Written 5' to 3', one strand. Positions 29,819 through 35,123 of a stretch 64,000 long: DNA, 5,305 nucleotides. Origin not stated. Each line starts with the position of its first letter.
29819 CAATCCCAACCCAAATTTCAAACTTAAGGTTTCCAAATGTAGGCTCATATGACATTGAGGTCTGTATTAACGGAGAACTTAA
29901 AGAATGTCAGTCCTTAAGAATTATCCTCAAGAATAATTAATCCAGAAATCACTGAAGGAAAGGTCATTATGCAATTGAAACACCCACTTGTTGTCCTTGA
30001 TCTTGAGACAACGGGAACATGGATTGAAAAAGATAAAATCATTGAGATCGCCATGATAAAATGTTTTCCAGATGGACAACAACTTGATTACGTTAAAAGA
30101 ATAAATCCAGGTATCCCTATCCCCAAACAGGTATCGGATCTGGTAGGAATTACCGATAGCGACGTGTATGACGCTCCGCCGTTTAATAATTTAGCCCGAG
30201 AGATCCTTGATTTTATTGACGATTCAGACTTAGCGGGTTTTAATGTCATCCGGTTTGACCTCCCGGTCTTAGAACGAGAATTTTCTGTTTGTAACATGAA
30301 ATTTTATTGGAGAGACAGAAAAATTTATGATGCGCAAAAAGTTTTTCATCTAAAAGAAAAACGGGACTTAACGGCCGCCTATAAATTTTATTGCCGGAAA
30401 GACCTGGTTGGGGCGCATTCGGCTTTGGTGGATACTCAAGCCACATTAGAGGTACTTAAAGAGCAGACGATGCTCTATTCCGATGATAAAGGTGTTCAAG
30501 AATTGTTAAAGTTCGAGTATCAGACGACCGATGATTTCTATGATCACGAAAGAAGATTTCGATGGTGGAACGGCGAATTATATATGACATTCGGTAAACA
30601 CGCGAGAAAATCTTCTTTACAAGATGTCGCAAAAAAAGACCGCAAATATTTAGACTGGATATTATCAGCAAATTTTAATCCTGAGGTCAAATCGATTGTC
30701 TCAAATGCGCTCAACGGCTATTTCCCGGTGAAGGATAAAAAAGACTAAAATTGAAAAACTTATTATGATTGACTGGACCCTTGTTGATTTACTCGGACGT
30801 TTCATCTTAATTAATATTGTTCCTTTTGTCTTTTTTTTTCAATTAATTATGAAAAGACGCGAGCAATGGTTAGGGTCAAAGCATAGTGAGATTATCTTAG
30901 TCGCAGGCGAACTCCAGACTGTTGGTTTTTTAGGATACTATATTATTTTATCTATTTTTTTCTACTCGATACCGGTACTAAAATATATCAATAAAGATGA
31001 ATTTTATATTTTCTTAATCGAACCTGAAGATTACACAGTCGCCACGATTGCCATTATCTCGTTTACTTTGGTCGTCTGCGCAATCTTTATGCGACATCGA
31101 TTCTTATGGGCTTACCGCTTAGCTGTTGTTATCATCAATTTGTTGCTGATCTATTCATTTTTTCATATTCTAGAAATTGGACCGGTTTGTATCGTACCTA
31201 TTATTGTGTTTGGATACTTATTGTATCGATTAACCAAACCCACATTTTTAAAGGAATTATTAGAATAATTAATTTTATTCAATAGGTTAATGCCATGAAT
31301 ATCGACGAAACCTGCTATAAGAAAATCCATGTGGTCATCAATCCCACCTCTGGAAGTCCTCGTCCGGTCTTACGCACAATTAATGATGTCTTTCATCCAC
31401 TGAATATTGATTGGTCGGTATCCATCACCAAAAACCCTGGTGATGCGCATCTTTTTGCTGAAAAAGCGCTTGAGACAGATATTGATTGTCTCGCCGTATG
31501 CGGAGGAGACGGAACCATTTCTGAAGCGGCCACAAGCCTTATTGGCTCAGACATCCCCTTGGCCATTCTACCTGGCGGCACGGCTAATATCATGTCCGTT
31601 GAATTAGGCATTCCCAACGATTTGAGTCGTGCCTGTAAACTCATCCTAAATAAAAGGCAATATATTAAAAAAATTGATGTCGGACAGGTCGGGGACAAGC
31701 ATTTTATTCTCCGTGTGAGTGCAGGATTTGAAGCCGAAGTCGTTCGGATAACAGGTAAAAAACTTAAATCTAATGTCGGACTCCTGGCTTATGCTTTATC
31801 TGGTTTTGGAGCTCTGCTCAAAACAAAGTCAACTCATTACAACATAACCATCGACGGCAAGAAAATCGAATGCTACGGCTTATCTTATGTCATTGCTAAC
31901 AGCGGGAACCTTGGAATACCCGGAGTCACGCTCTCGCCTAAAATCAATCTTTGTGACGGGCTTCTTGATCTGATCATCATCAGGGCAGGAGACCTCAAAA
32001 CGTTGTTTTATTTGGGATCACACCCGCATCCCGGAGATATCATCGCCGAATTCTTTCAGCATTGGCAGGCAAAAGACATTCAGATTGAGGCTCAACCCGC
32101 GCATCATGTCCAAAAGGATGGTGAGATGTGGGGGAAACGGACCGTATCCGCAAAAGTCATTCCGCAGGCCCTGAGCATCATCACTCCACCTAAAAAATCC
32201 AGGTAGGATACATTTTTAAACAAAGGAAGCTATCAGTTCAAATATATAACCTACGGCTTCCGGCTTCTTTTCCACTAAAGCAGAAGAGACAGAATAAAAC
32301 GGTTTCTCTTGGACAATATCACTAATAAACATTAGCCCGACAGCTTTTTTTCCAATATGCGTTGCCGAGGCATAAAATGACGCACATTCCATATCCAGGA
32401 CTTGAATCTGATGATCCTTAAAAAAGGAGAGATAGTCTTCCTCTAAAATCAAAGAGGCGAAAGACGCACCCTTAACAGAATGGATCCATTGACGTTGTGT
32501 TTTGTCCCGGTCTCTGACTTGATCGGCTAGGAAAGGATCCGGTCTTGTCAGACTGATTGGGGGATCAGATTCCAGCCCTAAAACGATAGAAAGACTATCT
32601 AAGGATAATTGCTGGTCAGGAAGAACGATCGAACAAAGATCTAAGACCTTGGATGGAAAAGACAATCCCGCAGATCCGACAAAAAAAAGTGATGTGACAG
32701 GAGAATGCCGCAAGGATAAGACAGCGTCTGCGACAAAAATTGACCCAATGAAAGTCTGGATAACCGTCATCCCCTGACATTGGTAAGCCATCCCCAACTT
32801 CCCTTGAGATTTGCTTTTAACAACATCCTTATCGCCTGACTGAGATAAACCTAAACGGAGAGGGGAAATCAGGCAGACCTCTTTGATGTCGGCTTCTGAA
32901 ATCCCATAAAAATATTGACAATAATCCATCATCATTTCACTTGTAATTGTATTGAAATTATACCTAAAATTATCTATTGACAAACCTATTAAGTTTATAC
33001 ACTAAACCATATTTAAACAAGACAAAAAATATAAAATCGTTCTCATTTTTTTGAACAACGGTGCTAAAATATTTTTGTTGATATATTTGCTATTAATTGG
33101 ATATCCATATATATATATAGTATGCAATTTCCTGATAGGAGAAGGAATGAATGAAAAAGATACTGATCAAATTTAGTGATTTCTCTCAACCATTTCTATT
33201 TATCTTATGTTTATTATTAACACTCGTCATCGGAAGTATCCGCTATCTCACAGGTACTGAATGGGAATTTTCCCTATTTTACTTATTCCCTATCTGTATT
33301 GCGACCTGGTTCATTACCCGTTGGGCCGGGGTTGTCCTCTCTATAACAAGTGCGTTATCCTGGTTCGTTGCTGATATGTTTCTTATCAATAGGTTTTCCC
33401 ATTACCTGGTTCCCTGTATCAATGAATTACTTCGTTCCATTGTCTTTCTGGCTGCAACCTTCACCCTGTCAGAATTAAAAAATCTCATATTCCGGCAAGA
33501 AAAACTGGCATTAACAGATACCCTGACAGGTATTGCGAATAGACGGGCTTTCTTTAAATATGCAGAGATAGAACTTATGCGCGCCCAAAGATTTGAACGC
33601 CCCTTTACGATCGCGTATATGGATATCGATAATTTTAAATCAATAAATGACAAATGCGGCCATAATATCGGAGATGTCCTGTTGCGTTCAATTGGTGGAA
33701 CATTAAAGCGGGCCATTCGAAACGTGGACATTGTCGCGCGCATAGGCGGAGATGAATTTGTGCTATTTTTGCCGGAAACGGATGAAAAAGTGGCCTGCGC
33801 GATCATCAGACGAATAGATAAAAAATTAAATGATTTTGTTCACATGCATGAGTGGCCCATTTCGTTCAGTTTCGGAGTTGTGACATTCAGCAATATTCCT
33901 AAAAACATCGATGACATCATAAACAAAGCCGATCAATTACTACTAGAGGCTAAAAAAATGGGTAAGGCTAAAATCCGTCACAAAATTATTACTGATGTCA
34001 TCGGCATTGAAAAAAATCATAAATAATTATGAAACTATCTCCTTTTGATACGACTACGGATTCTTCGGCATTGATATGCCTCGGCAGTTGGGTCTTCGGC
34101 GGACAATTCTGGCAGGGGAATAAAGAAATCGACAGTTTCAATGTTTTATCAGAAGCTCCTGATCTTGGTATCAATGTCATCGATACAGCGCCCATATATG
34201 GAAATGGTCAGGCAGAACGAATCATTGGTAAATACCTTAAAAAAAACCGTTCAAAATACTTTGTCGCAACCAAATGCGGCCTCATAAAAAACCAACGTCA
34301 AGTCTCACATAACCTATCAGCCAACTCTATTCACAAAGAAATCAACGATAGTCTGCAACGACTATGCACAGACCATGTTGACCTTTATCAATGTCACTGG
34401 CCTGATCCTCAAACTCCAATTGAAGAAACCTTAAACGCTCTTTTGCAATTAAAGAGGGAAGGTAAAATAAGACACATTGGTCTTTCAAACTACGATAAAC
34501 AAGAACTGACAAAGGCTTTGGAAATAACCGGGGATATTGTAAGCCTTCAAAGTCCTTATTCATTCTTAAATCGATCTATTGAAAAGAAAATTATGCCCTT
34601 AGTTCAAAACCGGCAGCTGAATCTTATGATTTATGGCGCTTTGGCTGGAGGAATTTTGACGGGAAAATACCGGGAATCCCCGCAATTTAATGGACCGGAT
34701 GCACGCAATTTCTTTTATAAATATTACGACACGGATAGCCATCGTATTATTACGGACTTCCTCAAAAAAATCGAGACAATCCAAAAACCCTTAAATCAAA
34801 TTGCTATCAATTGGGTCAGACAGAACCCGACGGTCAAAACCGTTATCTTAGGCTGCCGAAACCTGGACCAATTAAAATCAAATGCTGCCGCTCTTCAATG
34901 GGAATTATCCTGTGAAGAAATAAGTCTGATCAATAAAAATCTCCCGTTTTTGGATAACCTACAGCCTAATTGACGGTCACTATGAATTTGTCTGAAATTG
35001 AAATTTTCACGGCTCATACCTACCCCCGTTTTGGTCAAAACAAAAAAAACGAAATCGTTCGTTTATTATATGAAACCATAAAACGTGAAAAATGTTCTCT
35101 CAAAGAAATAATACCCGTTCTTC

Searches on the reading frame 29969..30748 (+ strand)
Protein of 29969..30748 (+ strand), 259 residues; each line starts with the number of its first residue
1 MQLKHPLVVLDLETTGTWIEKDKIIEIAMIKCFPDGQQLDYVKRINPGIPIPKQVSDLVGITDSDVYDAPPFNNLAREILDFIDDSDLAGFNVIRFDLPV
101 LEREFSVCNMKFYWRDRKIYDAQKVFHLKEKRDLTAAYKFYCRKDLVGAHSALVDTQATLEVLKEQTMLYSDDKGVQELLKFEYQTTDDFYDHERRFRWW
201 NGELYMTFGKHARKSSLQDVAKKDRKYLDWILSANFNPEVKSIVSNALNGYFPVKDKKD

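Call 26: search_protein_families(library=pfam, proteins=[window:29969-30748:+], max_evalue=0.00001)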
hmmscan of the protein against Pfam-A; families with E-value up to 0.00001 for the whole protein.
window:29969-30748:+ (259 aa): 1 family
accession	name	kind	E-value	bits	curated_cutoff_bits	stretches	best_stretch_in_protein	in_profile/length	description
PF00929.31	RNase_T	-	1.6e-19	71.4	24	1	8-163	1-164/164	Exonuclease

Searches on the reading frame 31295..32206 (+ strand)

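Call 26: search_protein_families(library=pfam, proteins=[window:31295-32206:+], max_evalue=0.00001)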
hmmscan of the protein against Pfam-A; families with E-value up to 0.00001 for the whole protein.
window:31295-32206:+ (303 aa): 2 families
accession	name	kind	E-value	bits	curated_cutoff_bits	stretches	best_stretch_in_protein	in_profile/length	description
PF00781.29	DAGK_cat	-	2.1e-26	92.4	23.6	1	10-132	1-125/125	Diacylglycerol kinase catalytic domain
PF19279.4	YegS_C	-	2e-21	76.9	27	1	141-296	3-157/158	YegS C-terminal NAD kinase beta sandwich-like domain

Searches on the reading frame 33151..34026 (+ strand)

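Call 26: search_protein_families(library=pfam, proteins=[window:33151-34026:+], max_evalue=0.00001)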
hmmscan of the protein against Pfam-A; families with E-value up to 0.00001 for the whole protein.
window:33151-34026:+ (291 aa): 1 family
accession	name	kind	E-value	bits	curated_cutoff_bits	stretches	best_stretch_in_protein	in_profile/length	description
PF00990.26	GGDEF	-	1.6e-40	139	23.8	1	120-272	1-159/161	Diguanylate cyclase, GGDEF domain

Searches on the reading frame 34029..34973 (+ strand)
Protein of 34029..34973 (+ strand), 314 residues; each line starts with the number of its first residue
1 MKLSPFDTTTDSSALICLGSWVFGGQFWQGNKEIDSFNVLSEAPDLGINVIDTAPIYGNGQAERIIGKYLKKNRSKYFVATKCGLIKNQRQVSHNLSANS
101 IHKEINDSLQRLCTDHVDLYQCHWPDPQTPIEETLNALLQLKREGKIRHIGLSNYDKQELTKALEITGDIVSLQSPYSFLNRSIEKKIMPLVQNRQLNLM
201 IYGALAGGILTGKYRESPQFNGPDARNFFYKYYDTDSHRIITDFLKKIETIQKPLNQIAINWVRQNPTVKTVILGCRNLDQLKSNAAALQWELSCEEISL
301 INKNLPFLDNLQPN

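Call 26: search_protein_families(library=pfam, proteins=[window:34029-34973:+], max_evalue=0.00001)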
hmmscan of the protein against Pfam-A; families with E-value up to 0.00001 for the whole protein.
window:34029-34973:+ (314 aa): 1 family
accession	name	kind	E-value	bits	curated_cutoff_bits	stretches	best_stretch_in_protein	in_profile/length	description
PF00248.27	Aldo_ket_red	-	1.1e-70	238.5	24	1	16-303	2-288/291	Aldo/keto reductase family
